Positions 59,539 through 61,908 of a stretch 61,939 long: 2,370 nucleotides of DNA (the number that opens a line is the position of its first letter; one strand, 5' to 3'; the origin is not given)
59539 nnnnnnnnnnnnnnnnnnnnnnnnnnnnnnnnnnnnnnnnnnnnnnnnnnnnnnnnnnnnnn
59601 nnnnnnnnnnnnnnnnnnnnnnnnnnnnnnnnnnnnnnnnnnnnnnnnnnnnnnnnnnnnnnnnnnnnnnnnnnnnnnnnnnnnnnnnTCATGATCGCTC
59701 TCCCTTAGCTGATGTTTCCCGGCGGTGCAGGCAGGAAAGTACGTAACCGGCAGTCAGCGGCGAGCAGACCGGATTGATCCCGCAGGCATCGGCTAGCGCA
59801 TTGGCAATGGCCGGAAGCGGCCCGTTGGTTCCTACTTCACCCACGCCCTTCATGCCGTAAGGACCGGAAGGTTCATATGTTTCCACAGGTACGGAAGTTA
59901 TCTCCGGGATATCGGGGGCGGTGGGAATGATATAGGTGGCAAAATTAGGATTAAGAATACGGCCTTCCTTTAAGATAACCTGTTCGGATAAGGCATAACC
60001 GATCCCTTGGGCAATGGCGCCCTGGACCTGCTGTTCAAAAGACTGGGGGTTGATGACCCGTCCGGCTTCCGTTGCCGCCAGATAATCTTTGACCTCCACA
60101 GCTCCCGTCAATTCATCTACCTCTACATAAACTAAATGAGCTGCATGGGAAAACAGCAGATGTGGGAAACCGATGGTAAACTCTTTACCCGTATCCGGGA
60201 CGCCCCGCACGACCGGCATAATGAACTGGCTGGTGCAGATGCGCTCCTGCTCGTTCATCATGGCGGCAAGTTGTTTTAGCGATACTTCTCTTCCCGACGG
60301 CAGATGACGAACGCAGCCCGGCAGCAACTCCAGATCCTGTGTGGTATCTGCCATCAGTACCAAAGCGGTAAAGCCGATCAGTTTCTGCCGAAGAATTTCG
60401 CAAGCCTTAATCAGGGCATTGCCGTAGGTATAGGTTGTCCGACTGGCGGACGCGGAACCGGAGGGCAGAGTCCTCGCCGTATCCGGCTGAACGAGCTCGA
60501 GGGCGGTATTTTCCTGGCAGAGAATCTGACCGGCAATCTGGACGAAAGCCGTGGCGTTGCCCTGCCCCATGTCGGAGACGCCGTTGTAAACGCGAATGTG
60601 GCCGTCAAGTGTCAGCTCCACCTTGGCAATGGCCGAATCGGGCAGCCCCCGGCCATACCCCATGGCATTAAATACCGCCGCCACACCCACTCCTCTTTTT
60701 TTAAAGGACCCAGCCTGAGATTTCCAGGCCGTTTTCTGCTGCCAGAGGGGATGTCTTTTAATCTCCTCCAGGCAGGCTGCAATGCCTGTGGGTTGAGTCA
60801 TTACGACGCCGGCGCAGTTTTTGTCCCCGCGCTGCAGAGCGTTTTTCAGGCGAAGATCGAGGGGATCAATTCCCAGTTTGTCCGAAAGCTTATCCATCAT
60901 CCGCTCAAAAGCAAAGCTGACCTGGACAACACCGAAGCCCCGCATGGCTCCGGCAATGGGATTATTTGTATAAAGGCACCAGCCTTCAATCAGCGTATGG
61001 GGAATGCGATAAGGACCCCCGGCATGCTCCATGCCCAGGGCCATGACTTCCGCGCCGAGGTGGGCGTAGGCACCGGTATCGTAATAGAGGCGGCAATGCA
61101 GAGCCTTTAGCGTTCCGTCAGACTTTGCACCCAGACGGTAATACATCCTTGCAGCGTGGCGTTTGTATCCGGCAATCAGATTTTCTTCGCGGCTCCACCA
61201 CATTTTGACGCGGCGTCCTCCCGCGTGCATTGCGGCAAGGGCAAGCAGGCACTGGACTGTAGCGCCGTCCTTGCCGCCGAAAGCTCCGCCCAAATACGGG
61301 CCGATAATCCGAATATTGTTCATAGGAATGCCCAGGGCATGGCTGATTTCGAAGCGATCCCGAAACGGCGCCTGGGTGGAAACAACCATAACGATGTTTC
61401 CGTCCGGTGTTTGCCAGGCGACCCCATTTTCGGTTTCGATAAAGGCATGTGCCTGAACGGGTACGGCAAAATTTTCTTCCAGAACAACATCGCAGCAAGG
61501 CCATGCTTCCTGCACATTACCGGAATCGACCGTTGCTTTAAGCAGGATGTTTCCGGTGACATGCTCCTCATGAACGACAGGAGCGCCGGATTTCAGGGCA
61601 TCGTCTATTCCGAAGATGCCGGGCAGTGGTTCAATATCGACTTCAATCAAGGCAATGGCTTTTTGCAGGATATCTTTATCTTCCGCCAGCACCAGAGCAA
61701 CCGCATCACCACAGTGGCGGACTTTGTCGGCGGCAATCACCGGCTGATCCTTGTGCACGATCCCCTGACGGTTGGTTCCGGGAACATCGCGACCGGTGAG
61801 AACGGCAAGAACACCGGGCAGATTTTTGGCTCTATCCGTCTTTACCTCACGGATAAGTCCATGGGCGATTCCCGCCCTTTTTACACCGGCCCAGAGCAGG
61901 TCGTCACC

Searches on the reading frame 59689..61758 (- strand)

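Call 69: search_protein_families(library=pfam, proteins=[window:59689-61758:-], max_evalue=0.00001)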
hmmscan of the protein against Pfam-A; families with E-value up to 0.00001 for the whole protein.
window:59689-61758:- (689 aa): 3 families
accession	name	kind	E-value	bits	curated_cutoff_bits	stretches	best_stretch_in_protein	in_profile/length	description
PF02738.23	MoCoBD_1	-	1.4e-75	254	27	1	66-307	4-244/244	Molybdopterin cofactor-binding domain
PF20256.3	MoCoBD_2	-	7.7e-65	219.6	27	1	334-618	3-283/283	Molybdopterin cofactor-binding domain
PF01315.27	Ald_Xan_dh_C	-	2.4e-06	28.3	31.3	1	4-46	68-110/110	Aldehyde oxidase and xanthine dehydrogenase, a/b hammerhead domain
